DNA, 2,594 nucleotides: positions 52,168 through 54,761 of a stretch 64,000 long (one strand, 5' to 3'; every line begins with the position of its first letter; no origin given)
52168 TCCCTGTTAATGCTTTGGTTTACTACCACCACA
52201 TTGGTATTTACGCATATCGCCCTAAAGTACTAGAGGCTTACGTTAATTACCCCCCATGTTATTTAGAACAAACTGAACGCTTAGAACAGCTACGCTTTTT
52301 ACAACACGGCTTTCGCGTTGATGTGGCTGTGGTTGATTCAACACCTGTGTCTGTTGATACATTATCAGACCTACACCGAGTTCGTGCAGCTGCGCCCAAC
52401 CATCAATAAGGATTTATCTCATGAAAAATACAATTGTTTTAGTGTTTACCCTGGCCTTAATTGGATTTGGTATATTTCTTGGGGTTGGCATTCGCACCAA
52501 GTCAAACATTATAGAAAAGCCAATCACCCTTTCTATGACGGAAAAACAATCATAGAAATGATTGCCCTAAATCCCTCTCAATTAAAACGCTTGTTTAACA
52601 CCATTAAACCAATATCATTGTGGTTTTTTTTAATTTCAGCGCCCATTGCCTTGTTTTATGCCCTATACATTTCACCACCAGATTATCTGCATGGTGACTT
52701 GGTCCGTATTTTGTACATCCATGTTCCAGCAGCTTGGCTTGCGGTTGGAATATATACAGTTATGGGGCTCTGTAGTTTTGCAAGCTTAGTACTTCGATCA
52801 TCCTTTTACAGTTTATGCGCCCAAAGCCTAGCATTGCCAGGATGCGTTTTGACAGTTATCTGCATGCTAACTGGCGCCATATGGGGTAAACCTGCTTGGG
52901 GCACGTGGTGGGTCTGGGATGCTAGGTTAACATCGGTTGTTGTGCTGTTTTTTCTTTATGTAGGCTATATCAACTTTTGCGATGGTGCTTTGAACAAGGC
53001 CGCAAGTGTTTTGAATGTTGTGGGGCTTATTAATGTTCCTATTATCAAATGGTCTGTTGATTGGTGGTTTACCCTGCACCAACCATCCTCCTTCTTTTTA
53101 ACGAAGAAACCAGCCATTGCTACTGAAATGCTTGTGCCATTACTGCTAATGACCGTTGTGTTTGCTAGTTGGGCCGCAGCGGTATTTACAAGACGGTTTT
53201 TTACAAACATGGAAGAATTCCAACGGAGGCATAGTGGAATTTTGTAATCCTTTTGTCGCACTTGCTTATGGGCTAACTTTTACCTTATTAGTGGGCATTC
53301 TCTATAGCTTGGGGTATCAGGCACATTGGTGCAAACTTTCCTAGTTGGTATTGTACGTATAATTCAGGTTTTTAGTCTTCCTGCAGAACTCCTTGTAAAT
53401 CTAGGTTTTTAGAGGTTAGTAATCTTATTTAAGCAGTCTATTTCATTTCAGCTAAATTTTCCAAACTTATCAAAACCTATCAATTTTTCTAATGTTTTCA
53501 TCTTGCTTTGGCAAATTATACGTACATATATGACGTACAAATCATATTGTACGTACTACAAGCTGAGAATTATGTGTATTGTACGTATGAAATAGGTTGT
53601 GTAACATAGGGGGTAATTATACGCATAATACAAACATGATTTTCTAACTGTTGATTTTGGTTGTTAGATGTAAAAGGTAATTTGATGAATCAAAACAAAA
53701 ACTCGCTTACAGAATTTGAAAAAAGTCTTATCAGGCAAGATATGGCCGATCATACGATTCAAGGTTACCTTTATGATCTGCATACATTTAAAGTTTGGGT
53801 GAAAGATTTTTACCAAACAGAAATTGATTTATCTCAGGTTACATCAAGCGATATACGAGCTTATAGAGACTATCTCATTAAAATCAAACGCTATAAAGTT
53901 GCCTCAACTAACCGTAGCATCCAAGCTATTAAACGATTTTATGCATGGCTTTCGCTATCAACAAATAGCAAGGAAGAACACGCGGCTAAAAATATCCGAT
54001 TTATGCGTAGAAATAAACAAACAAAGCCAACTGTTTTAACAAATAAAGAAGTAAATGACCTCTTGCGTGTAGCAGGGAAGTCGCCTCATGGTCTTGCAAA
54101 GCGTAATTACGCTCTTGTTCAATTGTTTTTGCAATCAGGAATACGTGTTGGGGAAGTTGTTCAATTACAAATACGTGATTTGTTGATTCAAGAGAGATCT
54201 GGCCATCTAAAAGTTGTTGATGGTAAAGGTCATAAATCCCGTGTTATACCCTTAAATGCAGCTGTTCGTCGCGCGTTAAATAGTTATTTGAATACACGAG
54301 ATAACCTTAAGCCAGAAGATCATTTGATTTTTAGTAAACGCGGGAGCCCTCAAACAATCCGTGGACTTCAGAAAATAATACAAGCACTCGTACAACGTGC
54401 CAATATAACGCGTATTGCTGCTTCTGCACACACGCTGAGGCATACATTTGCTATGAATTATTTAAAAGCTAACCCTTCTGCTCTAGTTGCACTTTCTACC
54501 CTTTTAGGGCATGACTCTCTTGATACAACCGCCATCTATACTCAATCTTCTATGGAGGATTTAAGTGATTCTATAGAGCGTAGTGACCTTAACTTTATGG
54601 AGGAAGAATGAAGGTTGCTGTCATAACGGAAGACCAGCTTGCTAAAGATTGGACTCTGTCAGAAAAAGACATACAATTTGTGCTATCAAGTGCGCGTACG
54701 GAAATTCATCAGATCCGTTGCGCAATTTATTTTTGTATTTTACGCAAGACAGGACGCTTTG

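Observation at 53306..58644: Apparently intact Tn3-family transposon with a perfect 5-bp target duplication inserted into the 3' end of ccmD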

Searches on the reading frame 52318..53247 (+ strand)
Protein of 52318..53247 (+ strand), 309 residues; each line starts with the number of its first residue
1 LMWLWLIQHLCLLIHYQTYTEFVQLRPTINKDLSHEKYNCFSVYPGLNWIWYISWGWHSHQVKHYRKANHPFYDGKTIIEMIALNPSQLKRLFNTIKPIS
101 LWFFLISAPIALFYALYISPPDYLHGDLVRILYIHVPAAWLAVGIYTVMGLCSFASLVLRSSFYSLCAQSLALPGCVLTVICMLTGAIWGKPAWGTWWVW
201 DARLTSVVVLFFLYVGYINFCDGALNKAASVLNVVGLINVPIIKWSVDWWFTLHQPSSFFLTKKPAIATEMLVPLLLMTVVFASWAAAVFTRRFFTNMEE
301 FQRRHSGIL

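Call 5: search_protein_families(library=pfam, proteins=[window:52318-53247:+])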
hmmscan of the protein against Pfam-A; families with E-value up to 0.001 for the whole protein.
window:52318-53247:+ (309 aa): 1 family
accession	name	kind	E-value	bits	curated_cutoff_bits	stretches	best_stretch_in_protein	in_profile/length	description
PF01578.25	Cytochrom_C_asm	-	5.5e-30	105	29.9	1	93-254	31-212/212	Cytochrome C assembly protein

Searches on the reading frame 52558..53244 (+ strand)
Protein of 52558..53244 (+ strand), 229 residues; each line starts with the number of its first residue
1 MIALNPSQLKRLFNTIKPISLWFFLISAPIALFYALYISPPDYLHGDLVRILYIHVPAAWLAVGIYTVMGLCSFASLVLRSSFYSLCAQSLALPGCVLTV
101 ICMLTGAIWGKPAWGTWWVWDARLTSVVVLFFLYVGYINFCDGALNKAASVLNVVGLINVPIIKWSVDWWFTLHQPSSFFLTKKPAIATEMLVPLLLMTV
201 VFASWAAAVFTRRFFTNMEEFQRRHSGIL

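Call 27: find_homologous_proteins(query=window:52558-53244:+, max_evalue=1e-30)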
Query seq(229 aa) (229 aa): 7932 proteins with E <= 1e-30 among 8000 candidates; the best 120 are listed.
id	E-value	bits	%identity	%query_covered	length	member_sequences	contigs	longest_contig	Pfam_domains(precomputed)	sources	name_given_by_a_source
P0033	1.3e-141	489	96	100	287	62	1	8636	PF01578.26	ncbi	-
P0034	3.2e-124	432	84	98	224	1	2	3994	PF01578.26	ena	-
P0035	2.6e-123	429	84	98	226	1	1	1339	PF01578.26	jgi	jgi:heme exporter protein C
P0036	7.2e-123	427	82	98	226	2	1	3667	PF01578.26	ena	-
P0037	7.9e-120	418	81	98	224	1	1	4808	PF01578.26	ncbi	-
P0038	9.5e-120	417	81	98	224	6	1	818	PF01578.26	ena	-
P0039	2.9e-118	412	78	98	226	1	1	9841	PF01578.26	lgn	-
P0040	3.6e-118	412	81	98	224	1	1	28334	PF01578.26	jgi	jgi:heme exporter protein C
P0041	7.4e-118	411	82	97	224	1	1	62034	PF01578.26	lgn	-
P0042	4.7e-117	408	80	98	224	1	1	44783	PF01578.26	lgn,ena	-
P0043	5.3e-117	408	77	97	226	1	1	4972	PF01578.26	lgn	-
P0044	1.7e-116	407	76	97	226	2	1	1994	PF01578.26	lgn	-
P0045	3.0e-116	406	80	96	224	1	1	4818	PF01578.26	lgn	-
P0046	7.9e-116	404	76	98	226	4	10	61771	PF01578.26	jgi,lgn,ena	jgi:heme exporter protein C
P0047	1.8e-115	403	77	98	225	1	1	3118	PF01578.26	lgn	-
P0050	5.8e-113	395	76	98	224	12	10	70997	PF01578.26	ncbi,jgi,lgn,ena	-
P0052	1.4e-111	391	77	96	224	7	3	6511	PF01578.26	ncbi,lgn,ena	-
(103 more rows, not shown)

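Call 29: find_encoding_contigs(protein=P0033, flank=10000, max_places=6)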
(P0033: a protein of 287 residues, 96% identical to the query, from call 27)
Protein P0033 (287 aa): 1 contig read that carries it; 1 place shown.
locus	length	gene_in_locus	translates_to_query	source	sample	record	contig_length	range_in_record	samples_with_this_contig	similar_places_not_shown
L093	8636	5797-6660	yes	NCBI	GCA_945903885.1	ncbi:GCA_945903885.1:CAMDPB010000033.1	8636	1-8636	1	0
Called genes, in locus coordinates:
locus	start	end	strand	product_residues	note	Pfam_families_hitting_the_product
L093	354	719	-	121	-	PF06108:DUF952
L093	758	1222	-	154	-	-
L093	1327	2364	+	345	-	PF01628:HrcA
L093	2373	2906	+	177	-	PF01025:GrpE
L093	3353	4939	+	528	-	-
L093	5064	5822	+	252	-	PF02348:CTP_transf_3, PF12804:NTP_transf_3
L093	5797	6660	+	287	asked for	PF01578:Cytochrom_C_asm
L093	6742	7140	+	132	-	PF03100:CcmE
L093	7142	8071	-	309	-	PF02511:Thy1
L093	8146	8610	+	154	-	PF11164:DUF2948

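Call 30: find_encoding_contigs(protein=P0041, flank=8000, max_places=3)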
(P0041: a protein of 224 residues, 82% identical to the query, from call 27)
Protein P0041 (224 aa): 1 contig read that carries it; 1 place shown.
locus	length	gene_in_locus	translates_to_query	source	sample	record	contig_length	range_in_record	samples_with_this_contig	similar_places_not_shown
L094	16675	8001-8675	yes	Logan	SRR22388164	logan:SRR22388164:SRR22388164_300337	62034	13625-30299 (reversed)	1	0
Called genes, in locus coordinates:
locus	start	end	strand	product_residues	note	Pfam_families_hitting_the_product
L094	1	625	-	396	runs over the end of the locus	PF00083:Sugar_tr, PF07690:MFS_1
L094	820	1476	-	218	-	PF01327:Pep_deformylase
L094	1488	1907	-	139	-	PF10768:FliX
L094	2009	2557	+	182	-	PF03358:FMN_red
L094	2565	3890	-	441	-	PF01435:Peptidase_M48, PF24575:TPR_Slam (faint), PF13428:TPR_14 (faint), PF13432:TPR_16 (faint), PF25064:ARM_TT21_5th (faint), PF12895:ANAPC3, PF23914:TPR_CcmH_CycH, PF14559:TPR_19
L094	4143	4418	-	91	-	PF00216:Bac_DNA_binding, PF18291:HU-HIG, PF18289:HU-CCDC81_euk_2 (weak)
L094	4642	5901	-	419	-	PF00375:SDF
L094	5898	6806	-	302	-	PF00497:SBP_bac_3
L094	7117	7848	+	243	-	PF02348:CTP_transf_3, PF12804:NTP_transf_3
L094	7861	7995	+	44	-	-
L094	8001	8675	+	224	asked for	PF01578:Cytochrom_C_asm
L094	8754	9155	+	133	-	PF03100:CcmE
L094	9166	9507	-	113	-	-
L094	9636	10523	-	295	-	PF00892:EamA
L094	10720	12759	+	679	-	-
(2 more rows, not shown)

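Call 32: list_cluster_members(proteins=[P0033, P0037, P0050, P0052])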
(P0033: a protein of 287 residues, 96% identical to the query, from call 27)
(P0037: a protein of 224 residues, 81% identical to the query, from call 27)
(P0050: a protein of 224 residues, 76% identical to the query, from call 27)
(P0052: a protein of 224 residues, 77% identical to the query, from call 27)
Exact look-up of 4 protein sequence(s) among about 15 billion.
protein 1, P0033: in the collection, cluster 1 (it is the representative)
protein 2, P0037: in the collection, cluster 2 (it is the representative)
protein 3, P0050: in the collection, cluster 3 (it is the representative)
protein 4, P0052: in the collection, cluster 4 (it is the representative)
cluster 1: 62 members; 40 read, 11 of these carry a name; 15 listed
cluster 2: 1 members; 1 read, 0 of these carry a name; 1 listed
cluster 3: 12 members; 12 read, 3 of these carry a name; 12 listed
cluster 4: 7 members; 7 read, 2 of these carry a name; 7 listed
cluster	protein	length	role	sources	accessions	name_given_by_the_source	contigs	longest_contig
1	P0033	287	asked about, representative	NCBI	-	-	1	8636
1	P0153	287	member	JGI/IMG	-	heme exporter protein C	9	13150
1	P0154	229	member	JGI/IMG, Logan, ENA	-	heme exporter protein C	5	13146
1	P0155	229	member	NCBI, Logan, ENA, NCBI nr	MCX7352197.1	MAG: heme ABC transporter permease CcmC [Proteobacteria bacterium] | heme ABC transporter permease CcmC [Pseudomonadota bacterium]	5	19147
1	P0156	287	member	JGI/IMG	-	heme exporter protein C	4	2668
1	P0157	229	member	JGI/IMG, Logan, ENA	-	heme exporter protein C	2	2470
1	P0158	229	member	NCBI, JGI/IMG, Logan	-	heme exporter protein C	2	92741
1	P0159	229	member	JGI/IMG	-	heme exporter protein C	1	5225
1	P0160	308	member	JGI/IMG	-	heme exporter protein C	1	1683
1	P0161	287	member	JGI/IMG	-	heme exporter protein C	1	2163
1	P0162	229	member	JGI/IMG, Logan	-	heme exporter protein C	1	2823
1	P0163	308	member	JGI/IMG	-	heme exporter protein C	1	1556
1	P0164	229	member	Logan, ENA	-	-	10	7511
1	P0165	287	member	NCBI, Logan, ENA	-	-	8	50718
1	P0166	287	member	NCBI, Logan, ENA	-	-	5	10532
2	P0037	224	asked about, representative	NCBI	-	-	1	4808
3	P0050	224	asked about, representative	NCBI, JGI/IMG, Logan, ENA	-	-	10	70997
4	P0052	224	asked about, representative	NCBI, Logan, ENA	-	-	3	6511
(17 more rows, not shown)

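Call 34: find_encoding_contigs(protein=P0165, flank=8000, max_places=10)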
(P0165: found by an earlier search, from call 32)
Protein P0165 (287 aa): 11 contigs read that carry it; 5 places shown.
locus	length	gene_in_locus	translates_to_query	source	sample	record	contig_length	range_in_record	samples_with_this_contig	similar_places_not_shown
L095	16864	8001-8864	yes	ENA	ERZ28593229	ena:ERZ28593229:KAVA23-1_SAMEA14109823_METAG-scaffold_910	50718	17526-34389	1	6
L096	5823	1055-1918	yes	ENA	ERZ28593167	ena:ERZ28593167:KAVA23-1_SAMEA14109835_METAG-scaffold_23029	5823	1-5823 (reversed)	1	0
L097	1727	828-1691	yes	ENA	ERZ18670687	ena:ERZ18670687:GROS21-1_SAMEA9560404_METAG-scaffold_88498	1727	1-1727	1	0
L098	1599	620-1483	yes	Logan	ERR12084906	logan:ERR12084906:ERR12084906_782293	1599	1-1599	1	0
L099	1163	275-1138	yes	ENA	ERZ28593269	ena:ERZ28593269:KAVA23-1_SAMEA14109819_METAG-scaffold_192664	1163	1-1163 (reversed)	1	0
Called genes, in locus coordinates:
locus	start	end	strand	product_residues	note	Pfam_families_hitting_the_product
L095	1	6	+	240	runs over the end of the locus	-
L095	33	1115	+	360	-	PF03702:AnmK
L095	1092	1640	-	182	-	PF04386:SspB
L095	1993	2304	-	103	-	PF06108:DUF952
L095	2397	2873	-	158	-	-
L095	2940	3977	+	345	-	PF01628:HrcA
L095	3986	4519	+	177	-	PF01025:GrpE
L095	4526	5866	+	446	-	PF02754:CCG (weak)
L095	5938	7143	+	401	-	-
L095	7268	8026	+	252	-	PF02348:CTP_transf_3, PF12804:NTP_transf_3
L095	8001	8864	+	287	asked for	PF01578:Cytochrom_C_asm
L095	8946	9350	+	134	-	PF03100:CcmE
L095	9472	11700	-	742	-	PF12969:DUF3857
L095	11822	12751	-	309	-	PF02511:Thy1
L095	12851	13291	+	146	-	PF11164:DUF2948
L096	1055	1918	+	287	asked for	PF01578:Cytochrom_C_asm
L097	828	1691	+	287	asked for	PF01578:Cytochrom_C_asm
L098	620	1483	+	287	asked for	PF01578:Cytochrom_C_asm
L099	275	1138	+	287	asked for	PF01578:Cytochrom_C_asm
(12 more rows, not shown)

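Call 35: find_encoding_contigs(protein=P0158, flank=10000, max_places=10)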
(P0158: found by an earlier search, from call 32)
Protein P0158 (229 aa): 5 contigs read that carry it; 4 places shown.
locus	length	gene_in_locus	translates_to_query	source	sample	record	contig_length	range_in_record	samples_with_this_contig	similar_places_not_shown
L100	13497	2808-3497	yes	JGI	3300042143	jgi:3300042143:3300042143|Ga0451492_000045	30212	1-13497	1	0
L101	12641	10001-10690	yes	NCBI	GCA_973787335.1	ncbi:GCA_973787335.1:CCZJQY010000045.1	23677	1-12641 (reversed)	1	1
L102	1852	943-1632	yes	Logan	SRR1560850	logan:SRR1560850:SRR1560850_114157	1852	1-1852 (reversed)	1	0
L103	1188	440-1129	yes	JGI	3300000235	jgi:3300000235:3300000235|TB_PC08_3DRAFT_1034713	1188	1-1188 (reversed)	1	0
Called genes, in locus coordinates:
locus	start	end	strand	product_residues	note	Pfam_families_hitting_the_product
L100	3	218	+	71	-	?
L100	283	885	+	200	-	-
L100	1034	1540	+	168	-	-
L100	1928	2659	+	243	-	PF02348:CTP_transf_3, PF12804:NTP_transf_3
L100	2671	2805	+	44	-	-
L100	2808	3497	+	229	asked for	PF01578:Cytochrom_C_asm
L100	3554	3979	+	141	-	PF03100:CcmE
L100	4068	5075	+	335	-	-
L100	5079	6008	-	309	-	PF02511:Thy1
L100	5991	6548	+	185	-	PF11164:DUF2948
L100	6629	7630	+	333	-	PF01073:3Beta_HSD, PF01370:Epimerase, PF02719:Polysacc_synt_2, PF04321:RmlD_sub_bind, PF07993:NAD_binding_4 (faint), PF16363:GDP_Man_Dehyd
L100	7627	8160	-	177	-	PF00034:Cytochrom_C (weak)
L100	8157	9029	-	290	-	PF00561:Abhydrolase_1, PF12146:Hydrolase_4 (weak), PF12697:Abhydrolase_6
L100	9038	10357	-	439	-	PF04052:TolB_N, PF25174:Beta-prop_THOC3 (faint), PF00930:DPPIV_N (faint), PF26550:Tricorn_2nd, PF26549:Tricorn_N, PF07676:PD40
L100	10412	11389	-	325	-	PF12146:Hydrolase_4, PF00561:Abhydrolase_1, PF12697:Abhydrolase_6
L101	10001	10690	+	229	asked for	PF01578:Cytochrom_C_asm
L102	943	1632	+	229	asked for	PF01578:Cytochrom_C_asm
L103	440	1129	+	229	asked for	PF01578:Cytochrom_C_asm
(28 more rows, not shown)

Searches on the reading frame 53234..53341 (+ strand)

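Call 64: search_protein_families(library=pfam, proteins=[window:53234-53341:+], max_evalue=10)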
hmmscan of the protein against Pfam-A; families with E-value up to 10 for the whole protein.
seq(36 aa): 1 family
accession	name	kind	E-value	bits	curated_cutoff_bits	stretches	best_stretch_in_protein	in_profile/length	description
PF04995.19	CcmD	-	0.011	16.2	25.6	1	6-24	5-23/44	Heme exporter protein D (CcmD)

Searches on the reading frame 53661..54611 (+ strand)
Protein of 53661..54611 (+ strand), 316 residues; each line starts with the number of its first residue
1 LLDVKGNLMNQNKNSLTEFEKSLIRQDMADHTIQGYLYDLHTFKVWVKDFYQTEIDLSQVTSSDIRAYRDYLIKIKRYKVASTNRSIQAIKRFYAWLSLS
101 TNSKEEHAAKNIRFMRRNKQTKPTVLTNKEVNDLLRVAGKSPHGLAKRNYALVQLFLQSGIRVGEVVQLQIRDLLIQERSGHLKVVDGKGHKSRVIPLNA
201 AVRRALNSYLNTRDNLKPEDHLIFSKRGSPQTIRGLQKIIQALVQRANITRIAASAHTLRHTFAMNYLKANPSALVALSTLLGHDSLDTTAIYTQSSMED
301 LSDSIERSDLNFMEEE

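Call 5: search_protein_families(library=pfam, proteins=[window:53661-54611:+])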
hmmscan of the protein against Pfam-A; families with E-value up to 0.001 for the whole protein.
window:53661-54611:+ (316 aa): 3 families
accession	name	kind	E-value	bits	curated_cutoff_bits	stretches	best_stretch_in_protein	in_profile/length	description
PF00589.27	Phage_integrase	-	8.9e-31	107.4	27.1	1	125-298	2-170/172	Phage integrase family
PF02899.23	Phage_int_SAM_1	-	4.6e-10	40.1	22.3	1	17-97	2-79/83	Phage integrase, N-terminal SAM-like domain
PF13495.12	Phage_int_SAM_4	-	1e-07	32.7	27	1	18-97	4-78/85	Phage integrase, N-terminal SAM-like domain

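Call 39: search_protein_families(library=ncbifam, proteins=[window:53685-54611:+], max_evalue=0.01)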
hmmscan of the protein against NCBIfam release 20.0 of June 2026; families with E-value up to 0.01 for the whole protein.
window:53685-54611:+ (308 aa): 12 families
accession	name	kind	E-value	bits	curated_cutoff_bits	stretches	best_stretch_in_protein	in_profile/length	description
TIGR02224.1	recomb_XerC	equivalog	2.7e-52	178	335.15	1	16-295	8-284/295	tyrosine recombinase XerC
TIGR02225.1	recomb_XerD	equivalog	2.6e-49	168.1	329.6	1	14-298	6-284/290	site-specific tyrosine recombinase XerD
NF001399.0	PRK00283.1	subfamily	6.5e-47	160.2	279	1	4-297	5-292/300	tyrosine recombinase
NF040815.2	recomb_XerA_Arch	equivalog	1.4e-45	155.9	220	1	10-295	2-261/263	site-specific tyrosine recombinase/integron integrase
NF002331.0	PRK01287.1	subfamily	2.1e-29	102.6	371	1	7-294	29-318/365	site-specific tyrosine recombinase XerC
TIGR02249.1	integrase_gron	subfamily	9.9e-27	94.1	265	2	8-213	2-188/315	integron integrase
NF003462.0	PRK05084.1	equivalog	1.7e-26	92.8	267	1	139-300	195-356/360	tyrosine recombinase XerS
NF011946.0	PRK15417.1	equivalog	5.2e-15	55.5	435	2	37-202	39-192/337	integron integrase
NF007370.0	PRK09870.1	subfamily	6.7e-15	55.3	221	1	110-289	5-180/200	tyrosine-type DNA invertase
NF007371.0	PRK09871.1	subfamily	7.2e-13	48.5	222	1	116-302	5-188/198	tyrosine-type DNA invertase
NF040693.1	recomb_GmtY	equivalog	1.2e-05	24.8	340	1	199-295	337-439/441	gamma-mobile-trio recombinase GmtY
NF041502.1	integrase_1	equivalog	0.0013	17.6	350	0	199-292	274-364/484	site-specific integrase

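Call 40: search_protein_families(library=padloc, proteins=[window:53685-54611:+], max_evalue=0.01)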
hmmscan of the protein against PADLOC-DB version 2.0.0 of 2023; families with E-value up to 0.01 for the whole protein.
window:53685-54611:+ (308 aa): 0 families

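Call 46: search_dna_similar(query=window:53685-54611:+, collection=plasmids, mode=protein, max_rows=30)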
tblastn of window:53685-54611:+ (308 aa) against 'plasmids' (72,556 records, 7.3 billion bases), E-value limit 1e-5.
Records with a match: 3056; places in all: 4595; records where one place covers at least 80% of the query: 1669.
Best place of each record, by identity: <60% 3056.
By first word of the organism name: Bacillus 622; Enterococcus 208; Acinetobacter 152; Escherichia 123; Rhizobium 117; Sinorhizobium 114; Pseudomonas 98; Enterobacter 86; Clostridium 83; Rhodococcus 70; and 306 more.
By predicted mobility (MOB-suite, as given by PLSDB): non-mobilizable 1406; conjugative 1187; mobilizable 463.
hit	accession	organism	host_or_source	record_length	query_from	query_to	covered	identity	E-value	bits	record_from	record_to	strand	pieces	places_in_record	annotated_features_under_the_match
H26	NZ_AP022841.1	Legionella antarctica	-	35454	1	304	99%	50.7%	2e-94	312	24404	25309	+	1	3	tyrosine-type recombinase/integrase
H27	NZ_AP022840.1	Legionella antarctica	-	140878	1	304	99%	50.7%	2e-94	312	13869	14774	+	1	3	tyrosine-type recombinase/integrase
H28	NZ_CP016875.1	Legionella pneumophila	Glomma River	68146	8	304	96%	50.5%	9e-93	308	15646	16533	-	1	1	tyrosine-type recombinase/integrase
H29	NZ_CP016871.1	Legionella pneumophila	industrial building air scrubber liquid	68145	8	304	96%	50.5%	9e-93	308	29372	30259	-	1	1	tyrosine-type recombinase/integrase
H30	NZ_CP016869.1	Legionella pneumophila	clinical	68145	8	304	96%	50.5%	9e-93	308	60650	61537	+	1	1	tyrosine-type recombinase/integrase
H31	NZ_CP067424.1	Skermanella sp. TT6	Homo sapiens,single cell,skin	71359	1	304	99%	41.8%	2e-70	243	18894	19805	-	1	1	tyrosine-type recombinase/integrase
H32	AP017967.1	Candidatus Megaera polyxenophila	-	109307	8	300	95%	43.4%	6e-75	256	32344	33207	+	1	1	integrase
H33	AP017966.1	Candidatus Megaera polyxenophila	-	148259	8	300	95%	43.4%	6e-75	256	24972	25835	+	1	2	integrase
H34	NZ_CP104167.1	Candidatus Megaera polyxenophila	Cryptomonas gyropyrenoidosa SAG ...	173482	8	298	94%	43.6%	1e-73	253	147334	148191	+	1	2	tyrosine-type recombinase/integrase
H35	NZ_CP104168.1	Candidatus Megaera polyxenophila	-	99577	39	300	85%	45.7%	4e-38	241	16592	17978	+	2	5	tnpA: IS200/IS605 family transposase | tyrosine-type recombinase/integrase (x2)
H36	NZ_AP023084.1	Francisella halioticida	Mizuhopecten yessoensis,Yesso scallop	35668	5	298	95%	36.8%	8e-48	178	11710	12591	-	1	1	tyrosine-type recombinase/integrase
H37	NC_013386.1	Ammonifex degensii KC4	-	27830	6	299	95%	33.7%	7e-38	149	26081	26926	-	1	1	tyrosine-type recombinase/integrase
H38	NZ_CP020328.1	Paenibacillus larvae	Apis mellifera,single cell microbial ...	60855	3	299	96%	32.2%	9e-33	135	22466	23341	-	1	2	tyrosine-type recombinase/integrase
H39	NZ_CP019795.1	Paenibacillus larvae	Apis mellifera,single cell microbial ...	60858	3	299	96%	32.2%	9e-33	135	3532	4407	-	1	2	tyrosine-type recombinase/integrase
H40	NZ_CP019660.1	Paenibacillus larvae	honeybees,cell culture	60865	3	299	96%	32.2%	9e-33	135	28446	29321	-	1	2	tyrosine-type recombinase/integrase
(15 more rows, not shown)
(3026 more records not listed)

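Call 52: get_annotated_region(hit=H34, flank=6000)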
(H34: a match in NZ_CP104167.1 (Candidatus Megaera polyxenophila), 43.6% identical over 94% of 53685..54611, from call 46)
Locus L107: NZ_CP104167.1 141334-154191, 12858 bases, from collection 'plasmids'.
description: Candidatus Megaera polyxenophila isolate SAG 25.80_endo plasmid p1_M_poly_crypto, complete sequence
organism: Candidatus Megaera polyxenophila (NCBI taxid 988779)
taxonomy: Bacteria; Pseudomonadota; Alphaproteobacteria; Rickettsiales; Rickettsiaceae; Candidatus Megaera; Candidatus Megaera polyxenophila
host: -; source: Cryptomonas gyropyrenoidosa SAG 25.80,mixed culture,freshwater; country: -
typing (MOB-suite, as given by PLSDB): non-mobilizable
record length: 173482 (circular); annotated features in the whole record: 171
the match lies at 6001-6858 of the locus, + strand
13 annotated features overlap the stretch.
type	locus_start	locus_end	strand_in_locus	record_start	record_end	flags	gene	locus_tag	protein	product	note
CDS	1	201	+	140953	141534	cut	-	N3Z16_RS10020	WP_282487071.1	mobile mystery protein B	-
CDS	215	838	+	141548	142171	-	-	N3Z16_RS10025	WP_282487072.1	phospholipase D family protein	-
CDS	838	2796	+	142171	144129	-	-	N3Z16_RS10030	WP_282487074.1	type IV secretion system DNA-binding domain-containing protein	-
CDS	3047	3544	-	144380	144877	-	-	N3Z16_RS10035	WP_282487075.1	hypothetical protein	-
CDS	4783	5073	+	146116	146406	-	-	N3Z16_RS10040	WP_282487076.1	ribbon-helix-helix domain-containing protein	-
CDS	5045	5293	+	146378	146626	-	-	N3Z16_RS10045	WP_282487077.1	type II toxin-antitoxin system RelE/ParE family toxin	-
CDS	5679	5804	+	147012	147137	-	-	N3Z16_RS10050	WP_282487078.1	hypothetical protein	-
CDS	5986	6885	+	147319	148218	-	-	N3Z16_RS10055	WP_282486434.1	tyrosine-type recombinase/integrase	GO:0015074 - DNA integration [Evidence IEA]; GO:0006310 - DNA recombination [Evidence IEA]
CDS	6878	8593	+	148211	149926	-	-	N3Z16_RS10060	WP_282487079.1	DUF4158 domain-containing protein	-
CDS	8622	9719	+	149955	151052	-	-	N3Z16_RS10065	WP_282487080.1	transposase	-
CDS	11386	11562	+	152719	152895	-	-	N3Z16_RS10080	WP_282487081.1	hypothetical protein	-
CDS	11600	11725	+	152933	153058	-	-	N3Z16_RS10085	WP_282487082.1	hypothetical protein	-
CDS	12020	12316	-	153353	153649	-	-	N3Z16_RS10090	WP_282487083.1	hypothetical protein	-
